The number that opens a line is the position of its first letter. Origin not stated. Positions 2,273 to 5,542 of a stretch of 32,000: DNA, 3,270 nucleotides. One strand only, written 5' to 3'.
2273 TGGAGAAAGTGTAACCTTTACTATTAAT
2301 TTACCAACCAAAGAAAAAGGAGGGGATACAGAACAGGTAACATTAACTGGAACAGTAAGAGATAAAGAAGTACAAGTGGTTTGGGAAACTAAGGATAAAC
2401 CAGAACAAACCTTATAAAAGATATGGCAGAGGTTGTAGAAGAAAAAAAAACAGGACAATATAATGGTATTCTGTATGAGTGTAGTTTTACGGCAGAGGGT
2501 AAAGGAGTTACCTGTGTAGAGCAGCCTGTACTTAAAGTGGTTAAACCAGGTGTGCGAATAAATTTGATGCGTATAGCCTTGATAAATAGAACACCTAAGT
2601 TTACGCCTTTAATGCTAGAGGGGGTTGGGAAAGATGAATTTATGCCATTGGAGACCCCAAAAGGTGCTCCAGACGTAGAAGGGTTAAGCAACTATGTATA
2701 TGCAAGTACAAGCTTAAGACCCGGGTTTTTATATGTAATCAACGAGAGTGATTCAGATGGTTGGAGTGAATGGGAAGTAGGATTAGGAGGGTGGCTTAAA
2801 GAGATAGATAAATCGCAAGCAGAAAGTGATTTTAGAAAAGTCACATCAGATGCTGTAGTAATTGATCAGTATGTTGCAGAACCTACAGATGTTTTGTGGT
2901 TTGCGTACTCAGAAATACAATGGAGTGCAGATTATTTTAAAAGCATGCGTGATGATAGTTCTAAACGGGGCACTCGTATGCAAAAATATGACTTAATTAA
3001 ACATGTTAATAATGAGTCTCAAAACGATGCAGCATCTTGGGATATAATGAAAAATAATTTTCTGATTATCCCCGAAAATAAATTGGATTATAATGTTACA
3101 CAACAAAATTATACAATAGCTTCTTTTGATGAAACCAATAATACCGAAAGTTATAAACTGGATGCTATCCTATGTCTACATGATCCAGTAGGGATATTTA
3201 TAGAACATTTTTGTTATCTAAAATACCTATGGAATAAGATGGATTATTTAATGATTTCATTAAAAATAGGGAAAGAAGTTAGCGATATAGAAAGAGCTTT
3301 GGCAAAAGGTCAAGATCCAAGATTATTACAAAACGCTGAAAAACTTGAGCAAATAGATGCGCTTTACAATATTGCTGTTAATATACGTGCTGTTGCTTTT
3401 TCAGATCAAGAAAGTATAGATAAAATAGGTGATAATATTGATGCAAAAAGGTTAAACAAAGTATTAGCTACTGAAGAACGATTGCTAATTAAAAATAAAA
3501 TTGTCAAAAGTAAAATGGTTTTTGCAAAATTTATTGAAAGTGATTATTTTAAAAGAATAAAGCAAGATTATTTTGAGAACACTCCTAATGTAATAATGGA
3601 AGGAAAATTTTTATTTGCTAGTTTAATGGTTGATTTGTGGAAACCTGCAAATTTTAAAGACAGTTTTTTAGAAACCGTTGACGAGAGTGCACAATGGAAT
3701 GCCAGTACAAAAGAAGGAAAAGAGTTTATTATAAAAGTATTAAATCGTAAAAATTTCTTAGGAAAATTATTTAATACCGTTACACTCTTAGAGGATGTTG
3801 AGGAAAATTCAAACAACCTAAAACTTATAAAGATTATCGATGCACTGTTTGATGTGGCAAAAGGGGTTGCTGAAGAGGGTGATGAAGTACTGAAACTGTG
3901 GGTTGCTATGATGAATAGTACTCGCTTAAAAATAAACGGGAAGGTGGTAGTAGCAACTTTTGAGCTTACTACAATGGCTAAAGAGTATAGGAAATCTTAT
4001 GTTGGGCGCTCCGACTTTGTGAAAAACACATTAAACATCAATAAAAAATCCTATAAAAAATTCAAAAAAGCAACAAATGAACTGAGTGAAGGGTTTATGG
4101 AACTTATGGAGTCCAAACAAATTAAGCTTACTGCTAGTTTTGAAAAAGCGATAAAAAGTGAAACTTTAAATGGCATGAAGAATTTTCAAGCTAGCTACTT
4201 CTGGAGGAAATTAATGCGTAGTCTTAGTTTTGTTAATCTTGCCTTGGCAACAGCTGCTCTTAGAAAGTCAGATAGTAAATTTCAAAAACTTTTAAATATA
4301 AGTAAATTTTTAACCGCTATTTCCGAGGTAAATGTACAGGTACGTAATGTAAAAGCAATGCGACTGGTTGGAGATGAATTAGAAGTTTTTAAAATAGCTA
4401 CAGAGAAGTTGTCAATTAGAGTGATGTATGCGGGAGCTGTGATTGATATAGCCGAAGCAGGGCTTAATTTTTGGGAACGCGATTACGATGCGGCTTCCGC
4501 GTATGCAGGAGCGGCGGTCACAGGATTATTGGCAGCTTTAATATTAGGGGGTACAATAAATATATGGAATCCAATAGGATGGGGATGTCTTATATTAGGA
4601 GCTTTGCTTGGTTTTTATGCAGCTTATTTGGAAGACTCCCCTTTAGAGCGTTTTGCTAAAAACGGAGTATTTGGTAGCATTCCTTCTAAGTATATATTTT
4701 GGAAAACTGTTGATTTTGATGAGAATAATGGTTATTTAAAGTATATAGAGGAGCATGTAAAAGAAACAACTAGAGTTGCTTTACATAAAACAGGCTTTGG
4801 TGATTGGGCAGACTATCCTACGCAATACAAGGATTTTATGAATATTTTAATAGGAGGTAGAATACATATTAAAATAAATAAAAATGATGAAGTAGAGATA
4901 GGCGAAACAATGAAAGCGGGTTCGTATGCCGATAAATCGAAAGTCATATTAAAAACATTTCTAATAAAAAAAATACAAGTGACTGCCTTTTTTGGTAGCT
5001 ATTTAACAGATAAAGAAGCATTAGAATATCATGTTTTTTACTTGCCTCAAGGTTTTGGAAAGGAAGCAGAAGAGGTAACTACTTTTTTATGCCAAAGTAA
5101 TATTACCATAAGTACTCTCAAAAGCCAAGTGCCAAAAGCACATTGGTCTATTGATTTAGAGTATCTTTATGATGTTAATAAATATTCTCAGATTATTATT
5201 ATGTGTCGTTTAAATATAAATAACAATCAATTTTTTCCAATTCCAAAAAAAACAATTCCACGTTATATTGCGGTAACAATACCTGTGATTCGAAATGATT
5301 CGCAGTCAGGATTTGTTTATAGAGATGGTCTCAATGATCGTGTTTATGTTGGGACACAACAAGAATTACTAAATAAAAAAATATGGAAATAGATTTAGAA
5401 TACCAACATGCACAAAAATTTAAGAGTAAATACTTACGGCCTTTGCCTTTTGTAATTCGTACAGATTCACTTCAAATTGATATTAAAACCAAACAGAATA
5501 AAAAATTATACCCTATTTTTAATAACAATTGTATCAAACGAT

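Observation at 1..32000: Two paralogous vgrG-PAAR cargo islands whose near-identity blocks stop exactly at cargo-specifying boundaries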

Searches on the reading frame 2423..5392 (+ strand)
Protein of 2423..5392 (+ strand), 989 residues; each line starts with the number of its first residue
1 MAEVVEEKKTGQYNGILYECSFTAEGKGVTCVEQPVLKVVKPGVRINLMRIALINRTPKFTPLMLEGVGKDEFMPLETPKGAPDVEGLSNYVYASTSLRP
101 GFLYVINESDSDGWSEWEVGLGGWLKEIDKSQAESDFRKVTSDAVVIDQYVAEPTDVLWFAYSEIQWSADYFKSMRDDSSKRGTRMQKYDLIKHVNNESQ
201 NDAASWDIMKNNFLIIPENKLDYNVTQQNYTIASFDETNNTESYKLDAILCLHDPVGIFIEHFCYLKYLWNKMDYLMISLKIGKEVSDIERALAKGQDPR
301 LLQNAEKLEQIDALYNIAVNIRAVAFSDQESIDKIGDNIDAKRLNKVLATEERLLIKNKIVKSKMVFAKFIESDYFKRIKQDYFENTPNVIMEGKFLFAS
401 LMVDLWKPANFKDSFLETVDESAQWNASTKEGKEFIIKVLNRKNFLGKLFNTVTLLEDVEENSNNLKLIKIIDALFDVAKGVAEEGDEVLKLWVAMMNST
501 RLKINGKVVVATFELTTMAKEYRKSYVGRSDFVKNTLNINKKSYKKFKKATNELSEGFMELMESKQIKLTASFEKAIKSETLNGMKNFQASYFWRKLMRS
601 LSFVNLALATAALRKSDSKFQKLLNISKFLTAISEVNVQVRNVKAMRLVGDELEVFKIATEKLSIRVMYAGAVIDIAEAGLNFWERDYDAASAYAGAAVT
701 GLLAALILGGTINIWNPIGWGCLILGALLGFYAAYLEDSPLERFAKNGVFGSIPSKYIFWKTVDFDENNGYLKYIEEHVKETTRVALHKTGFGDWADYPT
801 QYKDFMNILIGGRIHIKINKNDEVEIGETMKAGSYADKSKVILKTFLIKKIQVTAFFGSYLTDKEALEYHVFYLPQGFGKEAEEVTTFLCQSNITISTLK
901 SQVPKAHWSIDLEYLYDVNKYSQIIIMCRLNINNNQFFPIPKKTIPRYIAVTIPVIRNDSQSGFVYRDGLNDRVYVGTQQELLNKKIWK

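Call 5: search_protein_families(library=pfam, proteins=[window:2423-5392:+], max_evalue=0.01)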
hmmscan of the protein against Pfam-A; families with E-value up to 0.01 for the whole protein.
window:2423-5392:+ (989 aa): 1 family
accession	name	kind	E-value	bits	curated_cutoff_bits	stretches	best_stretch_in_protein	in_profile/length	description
PF20249.3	VasX_N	-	3.6e-17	63.3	27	1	42-192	6-152/156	VasX toxin N-terminal region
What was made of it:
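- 2423..5392 (+): VasX-family pore-forming toxin A (989 aa). VasX_N E = 3.6e-17 (call 5).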

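Call 56: list_cluster_members(proteins=[P0145, window:19189-22542:+, window:2423-5392:+, window:16633-18447:+, window:22536-23324:+, window:13585-14367:+, window:5383-6252:+, window:11926-12621:+, window:15108-15494:+, window:16152-16547:+])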
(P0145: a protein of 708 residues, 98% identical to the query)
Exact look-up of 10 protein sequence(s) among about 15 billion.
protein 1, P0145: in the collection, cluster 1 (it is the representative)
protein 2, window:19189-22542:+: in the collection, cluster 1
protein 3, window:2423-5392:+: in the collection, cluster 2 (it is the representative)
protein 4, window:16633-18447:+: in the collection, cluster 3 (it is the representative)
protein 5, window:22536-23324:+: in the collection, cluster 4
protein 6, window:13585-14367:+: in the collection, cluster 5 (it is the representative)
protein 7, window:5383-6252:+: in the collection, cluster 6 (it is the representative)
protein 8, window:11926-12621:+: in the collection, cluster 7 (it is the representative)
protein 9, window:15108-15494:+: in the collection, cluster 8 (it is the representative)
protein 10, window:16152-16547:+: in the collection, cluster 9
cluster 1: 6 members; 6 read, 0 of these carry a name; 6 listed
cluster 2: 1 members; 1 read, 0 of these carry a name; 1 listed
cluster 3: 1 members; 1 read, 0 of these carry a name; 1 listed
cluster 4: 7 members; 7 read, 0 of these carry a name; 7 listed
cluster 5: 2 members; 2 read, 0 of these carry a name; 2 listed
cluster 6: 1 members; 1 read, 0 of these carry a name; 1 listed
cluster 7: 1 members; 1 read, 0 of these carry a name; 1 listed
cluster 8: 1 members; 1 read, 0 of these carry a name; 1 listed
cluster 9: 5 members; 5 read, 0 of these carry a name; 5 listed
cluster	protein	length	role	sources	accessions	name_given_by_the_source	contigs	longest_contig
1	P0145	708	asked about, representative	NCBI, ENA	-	-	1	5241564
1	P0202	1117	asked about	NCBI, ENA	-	-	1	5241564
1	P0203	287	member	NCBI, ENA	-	-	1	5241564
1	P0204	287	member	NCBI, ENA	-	-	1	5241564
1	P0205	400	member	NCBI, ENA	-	-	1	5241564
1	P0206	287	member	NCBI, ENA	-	-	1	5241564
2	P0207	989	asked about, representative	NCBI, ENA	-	-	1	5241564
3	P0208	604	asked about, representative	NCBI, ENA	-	-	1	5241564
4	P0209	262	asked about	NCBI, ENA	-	-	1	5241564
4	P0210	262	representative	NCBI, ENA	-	-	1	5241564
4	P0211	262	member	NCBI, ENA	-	-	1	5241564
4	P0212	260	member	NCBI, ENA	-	-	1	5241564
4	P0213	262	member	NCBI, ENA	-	-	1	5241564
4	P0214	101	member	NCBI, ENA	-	-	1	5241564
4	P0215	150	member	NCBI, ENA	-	-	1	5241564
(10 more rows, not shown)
